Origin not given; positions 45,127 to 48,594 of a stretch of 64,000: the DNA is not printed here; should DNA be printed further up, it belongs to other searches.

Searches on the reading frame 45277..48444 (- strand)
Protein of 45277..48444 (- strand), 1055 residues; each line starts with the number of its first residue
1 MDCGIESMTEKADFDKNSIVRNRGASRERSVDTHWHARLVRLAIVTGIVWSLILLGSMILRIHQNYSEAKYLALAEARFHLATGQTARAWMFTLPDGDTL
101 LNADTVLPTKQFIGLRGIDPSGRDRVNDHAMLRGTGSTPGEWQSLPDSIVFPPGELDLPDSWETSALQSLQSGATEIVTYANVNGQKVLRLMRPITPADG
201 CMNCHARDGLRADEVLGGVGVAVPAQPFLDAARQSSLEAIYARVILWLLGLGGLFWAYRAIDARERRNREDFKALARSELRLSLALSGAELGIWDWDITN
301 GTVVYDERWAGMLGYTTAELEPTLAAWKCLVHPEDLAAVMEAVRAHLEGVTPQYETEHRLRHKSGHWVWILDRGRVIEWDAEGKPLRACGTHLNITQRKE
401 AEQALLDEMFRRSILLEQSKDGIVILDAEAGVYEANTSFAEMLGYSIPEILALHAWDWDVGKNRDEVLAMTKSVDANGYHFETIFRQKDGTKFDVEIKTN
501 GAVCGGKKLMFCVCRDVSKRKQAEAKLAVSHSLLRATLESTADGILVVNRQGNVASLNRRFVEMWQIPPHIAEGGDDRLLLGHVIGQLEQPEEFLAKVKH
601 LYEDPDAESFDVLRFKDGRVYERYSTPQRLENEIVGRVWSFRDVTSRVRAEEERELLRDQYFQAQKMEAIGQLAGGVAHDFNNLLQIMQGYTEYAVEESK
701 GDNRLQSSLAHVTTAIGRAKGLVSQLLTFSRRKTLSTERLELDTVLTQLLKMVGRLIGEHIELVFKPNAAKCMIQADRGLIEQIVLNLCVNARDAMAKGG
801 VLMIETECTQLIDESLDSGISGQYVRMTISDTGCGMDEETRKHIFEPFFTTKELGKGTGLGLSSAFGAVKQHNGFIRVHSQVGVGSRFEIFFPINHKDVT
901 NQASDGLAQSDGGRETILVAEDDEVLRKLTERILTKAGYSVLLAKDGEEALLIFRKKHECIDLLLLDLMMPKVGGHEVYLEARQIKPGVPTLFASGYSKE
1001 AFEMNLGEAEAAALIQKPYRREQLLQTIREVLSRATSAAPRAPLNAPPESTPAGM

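Call 34: search_protein_families(library=pfam, proteins=[window:45277-48444:-], max_evalue=0.00001)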
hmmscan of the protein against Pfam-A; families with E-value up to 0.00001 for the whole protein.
window:45277-48444:- (1055 aa): 10 families
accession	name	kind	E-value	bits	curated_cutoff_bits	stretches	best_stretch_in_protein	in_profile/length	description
PF08447.18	PAS_3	-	3.5e-25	88.5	25.6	1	304-392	3-89/89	PAS fold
PF02518.31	HATPase_c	-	1.3e-20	74.3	26.4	1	777-894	2-109/111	Histidine kinase-, DNA gyrase B-, and HSP90-like ATPase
PF00072.30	Response_reg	-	7.2e-20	71.7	30.2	1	917-1029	1-111/111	Response regulator receiver domain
PF13426.13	PAS_9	-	1.2e-14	54.9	27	1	421-518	2-102/103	PAS domain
PF08448.16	PAS_4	-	2.1e-12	47.7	23.1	0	538-649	1-110/110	PAS fold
PF13188.13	PAS_8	-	2.4e-12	46.7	21.8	0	415-452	6-43/65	PAS domain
PF00989.32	PAS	-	3.6e-12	46.7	22.6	0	415-517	6-113/113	PAS fold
PF12860.13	PAS_7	-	8.6e-11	42.4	27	1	538-652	1-115/115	PAS fold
PF00512.31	HisKA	-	1.6e-06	28.5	26.9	1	671-733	3-64/66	His Kinase A (phospho-acceptor) domain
PF11845.13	Tll0287-like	-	2.9e-06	28.2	24.1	0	157-208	68-111/144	Tll0287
